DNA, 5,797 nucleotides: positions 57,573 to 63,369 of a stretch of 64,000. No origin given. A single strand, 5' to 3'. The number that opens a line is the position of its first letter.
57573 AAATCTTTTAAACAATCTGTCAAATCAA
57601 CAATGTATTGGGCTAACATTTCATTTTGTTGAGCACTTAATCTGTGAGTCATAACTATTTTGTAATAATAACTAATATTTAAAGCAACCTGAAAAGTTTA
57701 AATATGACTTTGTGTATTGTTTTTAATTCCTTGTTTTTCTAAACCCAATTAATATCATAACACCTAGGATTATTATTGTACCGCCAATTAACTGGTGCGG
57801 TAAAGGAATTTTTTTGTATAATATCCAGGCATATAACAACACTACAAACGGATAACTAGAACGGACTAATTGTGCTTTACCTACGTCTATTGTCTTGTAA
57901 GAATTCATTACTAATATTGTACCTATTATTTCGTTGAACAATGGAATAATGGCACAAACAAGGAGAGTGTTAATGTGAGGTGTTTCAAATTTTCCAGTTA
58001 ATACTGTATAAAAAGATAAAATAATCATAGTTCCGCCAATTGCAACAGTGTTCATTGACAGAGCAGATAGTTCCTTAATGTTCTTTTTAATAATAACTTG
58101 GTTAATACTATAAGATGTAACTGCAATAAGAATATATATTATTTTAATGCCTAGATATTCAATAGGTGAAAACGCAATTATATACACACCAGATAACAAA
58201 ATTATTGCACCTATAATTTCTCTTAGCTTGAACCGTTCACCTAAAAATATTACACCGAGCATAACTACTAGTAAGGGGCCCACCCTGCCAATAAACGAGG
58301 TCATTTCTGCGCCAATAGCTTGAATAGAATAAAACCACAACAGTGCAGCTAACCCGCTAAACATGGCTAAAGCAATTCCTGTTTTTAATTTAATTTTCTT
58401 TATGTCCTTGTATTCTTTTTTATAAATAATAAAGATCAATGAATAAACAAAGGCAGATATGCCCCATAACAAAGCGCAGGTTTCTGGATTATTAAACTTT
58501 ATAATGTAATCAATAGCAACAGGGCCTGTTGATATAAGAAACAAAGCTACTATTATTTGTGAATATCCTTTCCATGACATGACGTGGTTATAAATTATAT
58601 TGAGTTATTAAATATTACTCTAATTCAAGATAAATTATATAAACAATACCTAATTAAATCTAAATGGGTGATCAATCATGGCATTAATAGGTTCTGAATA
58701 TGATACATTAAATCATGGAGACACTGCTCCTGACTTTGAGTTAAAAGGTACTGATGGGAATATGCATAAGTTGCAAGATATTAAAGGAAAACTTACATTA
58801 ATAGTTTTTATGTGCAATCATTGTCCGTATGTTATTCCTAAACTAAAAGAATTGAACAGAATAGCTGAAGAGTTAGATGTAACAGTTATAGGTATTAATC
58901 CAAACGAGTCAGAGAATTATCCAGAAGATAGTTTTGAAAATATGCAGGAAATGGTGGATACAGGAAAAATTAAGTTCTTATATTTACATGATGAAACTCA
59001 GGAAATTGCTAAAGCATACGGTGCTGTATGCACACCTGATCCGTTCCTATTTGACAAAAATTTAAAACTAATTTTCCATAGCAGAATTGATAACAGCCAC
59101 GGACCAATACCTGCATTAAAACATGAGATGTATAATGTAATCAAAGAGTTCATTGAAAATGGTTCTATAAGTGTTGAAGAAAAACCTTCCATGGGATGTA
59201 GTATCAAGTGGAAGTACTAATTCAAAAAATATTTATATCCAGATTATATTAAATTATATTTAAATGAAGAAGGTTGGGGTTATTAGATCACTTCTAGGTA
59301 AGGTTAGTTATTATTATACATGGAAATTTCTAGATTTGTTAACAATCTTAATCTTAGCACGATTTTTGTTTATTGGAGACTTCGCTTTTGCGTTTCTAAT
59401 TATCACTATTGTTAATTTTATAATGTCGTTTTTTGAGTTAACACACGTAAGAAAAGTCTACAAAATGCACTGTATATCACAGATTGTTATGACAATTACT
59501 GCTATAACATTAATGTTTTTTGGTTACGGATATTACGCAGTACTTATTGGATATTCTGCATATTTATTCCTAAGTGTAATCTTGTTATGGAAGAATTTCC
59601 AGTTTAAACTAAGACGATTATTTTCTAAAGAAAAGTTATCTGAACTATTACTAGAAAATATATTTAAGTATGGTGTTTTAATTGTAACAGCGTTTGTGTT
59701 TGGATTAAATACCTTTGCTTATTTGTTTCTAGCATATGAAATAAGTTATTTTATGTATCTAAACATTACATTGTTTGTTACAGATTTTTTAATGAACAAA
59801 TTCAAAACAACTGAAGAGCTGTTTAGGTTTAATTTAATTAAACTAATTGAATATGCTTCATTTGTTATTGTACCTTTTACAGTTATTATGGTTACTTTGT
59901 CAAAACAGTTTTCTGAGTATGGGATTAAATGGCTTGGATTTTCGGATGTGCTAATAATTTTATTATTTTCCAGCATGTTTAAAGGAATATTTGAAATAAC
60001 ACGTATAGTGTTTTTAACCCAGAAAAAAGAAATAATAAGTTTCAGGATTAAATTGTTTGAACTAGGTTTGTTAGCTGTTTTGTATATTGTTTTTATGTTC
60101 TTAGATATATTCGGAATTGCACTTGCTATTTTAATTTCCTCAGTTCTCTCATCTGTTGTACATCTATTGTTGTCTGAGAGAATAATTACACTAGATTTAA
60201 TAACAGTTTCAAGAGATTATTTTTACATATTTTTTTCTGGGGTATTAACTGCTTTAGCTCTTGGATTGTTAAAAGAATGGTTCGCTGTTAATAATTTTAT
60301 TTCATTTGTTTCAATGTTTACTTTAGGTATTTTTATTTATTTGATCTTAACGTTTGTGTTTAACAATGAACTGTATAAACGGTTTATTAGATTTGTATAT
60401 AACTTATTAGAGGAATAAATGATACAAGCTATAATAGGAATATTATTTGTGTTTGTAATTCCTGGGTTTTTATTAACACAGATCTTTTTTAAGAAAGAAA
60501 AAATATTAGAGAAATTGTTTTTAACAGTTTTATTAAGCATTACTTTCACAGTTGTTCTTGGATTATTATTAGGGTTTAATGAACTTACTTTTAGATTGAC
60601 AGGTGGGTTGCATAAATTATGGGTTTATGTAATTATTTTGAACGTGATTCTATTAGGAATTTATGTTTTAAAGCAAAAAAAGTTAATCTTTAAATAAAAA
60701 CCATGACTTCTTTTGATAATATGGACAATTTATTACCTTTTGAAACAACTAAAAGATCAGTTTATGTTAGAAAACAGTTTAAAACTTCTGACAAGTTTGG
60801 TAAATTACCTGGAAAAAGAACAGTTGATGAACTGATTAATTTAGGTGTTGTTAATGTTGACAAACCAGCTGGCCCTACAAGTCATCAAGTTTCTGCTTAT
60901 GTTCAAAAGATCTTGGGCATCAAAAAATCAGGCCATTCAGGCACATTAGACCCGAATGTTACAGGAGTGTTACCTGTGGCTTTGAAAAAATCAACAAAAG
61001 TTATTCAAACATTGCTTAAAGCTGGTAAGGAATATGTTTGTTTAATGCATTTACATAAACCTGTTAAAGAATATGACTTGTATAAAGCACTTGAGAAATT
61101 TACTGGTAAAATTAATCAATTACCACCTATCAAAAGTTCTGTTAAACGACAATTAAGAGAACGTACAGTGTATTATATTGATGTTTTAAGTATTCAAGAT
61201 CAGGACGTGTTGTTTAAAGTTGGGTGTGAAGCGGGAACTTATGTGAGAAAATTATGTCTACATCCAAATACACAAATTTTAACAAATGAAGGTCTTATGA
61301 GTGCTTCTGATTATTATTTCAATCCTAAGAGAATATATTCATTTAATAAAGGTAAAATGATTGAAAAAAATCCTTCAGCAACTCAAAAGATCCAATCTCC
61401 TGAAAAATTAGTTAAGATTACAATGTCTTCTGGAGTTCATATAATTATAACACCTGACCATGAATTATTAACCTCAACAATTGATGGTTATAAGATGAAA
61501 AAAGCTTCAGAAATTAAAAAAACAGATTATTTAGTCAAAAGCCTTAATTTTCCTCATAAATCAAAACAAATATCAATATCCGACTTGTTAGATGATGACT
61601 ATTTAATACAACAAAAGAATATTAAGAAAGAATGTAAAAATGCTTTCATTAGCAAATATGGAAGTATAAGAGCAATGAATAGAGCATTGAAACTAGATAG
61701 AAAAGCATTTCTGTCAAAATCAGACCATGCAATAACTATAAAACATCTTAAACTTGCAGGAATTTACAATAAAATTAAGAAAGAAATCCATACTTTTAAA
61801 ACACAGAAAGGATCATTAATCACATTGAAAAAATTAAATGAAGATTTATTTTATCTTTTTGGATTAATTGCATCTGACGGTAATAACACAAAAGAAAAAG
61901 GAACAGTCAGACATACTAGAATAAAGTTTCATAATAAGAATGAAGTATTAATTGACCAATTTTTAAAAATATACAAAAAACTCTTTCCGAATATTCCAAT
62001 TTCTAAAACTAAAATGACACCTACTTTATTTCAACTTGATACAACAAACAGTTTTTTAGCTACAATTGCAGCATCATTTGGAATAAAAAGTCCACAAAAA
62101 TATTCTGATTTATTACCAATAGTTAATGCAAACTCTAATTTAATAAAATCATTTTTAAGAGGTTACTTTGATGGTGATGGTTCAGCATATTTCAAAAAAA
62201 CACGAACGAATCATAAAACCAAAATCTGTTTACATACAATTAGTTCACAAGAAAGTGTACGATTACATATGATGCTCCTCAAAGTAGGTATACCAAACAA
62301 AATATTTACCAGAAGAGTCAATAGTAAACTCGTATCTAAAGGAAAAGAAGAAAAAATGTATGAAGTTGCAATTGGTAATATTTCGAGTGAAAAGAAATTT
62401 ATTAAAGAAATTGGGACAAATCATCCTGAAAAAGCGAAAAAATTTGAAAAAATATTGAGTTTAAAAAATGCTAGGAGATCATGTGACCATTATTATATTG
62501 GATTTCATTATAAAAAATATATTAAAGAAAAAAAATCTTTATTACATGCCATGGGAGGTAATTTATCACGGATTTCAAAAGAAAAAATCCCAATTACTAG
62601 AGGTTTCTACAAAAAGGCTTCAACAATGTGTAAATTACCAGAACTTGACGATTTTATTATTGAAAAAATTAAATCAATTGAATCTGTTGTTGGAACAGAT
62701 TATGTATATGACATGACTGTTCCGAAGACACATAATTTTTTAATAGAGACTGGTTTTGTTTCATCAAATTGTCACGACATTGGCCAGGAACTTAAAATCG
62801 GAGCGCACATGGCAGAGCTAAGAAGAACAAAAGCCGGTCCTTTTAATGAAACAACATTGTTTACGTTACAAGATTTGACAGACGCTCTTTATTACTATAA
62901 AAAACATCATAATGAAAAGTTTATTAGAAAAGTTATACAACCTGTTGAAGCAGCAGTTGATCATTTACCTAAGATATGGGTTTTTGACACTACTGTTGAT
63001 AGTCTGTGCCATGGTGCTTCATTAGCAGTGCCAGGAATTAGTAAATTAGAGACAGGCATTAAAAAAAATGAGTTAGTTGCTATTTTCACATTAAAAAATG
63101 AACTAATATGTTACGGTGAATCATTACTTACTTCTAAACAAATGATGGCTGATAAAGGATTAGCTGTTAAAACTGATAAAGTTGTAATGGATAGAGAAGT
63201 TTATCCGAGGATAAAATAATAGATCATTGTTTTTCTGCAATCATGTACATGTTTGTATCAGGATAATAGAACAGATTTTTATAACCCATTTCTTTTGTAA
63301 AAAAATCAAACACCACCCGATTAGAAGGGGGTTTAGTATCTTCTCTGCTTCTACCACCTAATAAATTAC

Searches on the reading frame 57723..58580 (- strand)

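Call 40: search_protein_families(library=pfam, proteins=[window:57723-58580:-], max_evalue=0.001)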
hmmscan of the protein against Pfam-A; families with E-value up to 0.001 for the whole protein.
window:57723-58580:- (285 aa): 2 families
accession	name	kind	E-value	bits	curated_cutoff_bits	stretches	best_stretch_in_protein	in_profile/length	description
PF00892.27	EamA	-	1.1e-31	110.3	28.2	2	4-136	2-134/135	EamA-like transporter family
PF03151.22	TPT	-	2.8e-06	27.3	30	1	31-187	30-186/291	Triose-phosphate Transporter family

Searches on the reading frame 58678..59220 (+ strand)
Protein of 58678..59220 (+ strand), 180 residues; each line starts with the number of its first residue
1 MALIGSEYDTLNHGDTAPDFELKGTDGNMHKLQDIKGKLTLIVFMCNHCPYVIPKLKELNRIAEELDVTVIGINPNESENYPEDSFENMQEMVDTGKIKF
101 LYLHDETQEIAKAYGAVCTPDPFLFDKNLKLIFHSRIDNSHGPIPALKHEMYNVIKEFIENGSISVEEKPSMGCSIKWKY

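Call 40: search_protein_families(library=pfam, proteins=[window:58678-59220:+], max_evalue=0.001)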
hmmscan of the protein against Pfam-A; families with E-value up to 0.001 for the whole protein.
window:58678-59220:+ (180 aa): 4 families
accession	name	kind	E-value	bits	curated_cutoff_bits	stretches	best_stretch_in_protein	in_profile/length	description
PF00578.27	AhpC-TSA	-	1.1e-21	77.5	26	1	14-131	2-121/124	AhpC/TSA family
PF08534.16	Redoxin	-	1.2e-18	67.8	26.6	1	14-137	3-134/148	Redoxin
PF02630.20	SCO1-SenC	-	5.2e-05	23.6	22.8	1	18-114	2-100/134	SCO1/SenC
PF13905.12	Thioredoxin_8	-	0.00042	21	27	1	37-128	1-91/94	Thioredoxin-like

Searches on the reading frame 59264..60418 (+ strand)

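Call 40: search_protein_families(library=pfam, proteins=[window:59264-60418:+], max_evalue=0.001)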
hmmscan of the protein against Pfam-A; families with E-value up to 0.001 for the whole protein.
window:59264-60418:+ (384 aa): 1 family
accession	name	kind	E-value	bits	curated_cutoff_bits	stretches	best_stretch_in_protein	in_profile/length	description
PF13440.11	Polysacc_synt_3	-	8.4e-05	22.4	23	1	64-223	113-288/293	Polysaccharide biosynthesis protein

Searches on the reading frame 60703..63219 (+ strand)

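Call 41: search_protein_families(library=pfam, proteins=[window:60703-63219:+], max_evalue=0.001)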
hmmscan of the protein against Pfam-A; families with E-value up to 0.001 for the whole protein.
window:60703-63219:+ (838 aa): 7 families
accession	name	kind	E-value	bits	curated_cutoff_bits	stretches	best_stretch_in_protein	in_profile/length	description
PF01509.24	TruB_N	-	9.1e-26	91.5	27.3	1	69-181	2-149/149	TruB family pseudouridylate synthase (N terminal domain)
PF16198.10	TruB_C_2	-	2.6e-23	82.3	29.3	1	690-752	4-65/66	tRNA pseudouridylate synthase B C-terminal domain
PF14890.11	Intein_splicing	-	1.8e-19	70.5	35.8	1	217-687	29-153/155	Intein splicing domain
PF01472.26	PUA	-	1.9e-14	53.8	24.8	1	756-827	1-73/74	PUA domain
PF08068.17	DKCLD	-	3.8e-13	49.7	27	1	16-63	10-57/58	DKCLD (NUC011) domain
PF14528.11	LAGLIDADG_3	-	1.2e-12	48.3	22.5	1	481-571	3-82/82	LAGLIDADG-like domain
PF21238.2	Pus10_C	-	2e-07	31.2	27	1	96-184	110-201/232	Pus10, C-terminal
